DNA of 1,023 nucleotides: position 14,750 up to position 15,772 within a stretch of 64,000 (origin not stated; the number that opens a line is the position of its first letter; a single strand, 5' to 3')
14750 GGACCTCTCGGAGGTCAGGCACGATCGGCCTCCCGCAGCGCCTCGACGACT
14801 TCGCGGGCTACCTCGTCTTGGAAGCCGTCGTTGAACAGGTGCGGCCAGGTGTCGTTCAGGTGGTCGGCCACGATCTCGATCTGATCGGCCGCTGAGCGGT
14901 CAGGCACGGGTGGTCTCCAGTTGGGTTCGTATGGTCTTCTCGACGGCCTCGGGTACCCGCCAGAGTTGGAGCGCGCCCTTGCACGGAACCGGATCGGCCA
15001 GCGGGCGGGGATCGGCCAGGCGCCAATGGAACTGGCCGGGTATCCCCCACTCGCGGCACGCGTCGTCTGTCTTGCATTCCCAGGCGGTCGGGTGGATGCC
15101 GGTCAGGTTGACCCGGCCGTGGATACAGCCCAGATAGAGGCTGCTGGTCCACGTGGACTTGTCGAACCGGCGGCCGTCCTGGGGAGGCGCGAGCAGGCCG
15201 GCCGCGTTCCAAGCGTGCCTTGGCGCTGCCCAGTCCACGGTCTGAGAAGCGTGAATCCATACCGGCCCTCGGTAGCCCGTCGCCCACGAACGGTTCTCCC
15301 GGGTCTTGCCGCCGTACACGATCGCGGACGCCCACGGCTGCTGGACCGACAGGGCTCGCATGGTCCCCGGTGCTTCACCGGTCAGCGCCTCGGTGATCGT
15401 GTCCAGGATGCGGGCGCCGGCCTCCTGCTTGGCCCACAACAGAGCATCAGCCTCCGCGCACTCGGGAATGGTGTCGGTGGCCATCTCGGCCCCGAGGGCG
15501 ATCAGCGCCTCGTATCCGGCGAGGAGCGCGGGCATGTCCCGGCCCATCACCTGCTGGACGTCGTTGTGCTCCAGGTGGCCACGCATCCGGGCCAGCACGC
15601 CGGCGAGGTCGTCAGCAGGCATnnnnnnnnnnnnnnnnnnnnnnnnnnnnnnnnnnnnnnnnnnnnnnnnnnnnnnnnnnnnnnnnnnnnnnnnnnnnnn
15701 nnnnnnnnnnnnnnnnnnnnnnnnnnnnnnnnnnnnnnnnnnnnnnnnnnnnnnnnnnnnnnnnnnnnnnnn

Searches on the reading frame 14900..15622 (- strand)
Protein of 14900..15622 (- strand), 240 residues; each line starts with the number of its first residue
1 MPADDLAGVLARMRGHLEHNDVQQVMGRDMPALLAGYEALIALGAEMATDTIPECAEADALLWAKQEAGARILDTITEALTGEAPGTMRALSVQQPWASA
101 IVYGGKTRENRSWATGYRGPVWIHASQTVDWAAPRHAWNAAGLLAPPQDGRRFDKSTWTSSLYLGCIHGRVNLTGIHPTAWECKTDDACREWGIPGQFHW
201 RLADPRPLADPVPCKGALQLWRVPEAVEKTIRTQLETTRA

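Call 15: search_protein_families(library=pfam, proteins=[window:14900-15622:-], max_evalue=0.01)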
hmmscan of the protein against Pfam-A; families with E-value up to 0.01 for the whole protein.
window:14900-15622:- (240 aa): 1 family
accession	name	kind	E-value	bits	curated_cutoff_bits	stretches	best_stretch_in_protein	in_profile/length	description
PF04266.20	ASCH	-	0.0014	19.8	21.2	1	91-181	1-58/103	ASCH domain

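Call 75: search_solved_structures(query=window:14900-15622:-, max_evalue=1, show_alignments=1)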
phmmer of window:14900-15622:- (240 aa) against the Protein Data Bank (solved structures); distinct sequences matched with E-value up to 1: 9.
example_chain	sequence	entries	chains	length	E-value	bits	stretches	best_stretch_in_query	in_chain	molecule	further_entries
2e5o_A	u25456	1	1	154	3.8e-08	36.5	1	89-229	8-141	Activating signal cointegrator 1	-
8yew_A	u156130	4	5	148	5.8e-08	35.9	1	90-229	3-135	Activating signal cointegrator 1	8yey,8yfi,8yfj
8yxw_A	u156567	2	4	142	5.8e-08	35.9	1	90-228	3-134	Activating signal cointegrator 1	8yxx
9kyk_A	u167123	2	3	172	7.4e-08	35.6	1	90-228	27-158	Activating signal cointegrator 1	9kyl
8alz_A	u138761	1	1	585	1.2e-06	31.6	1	90-228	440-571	Activating signal cointegrator 1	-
2mna_A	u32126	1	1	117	0.36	13.6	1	72-128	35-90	Single-stranded DNA binding protein (SSB)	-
1o7i_A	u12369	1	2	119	0.38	13.6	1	72-128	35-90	SINGLE STRANDED DNA BINDING PROTEIN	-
7wcg_A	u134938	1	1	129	0.45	13.3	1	72-128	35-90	Single-stranded DNA binding protein Ssb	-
3m6m_D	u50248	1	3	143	0.93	12.3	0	30-79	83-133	Sensory/regulatory protein rpfC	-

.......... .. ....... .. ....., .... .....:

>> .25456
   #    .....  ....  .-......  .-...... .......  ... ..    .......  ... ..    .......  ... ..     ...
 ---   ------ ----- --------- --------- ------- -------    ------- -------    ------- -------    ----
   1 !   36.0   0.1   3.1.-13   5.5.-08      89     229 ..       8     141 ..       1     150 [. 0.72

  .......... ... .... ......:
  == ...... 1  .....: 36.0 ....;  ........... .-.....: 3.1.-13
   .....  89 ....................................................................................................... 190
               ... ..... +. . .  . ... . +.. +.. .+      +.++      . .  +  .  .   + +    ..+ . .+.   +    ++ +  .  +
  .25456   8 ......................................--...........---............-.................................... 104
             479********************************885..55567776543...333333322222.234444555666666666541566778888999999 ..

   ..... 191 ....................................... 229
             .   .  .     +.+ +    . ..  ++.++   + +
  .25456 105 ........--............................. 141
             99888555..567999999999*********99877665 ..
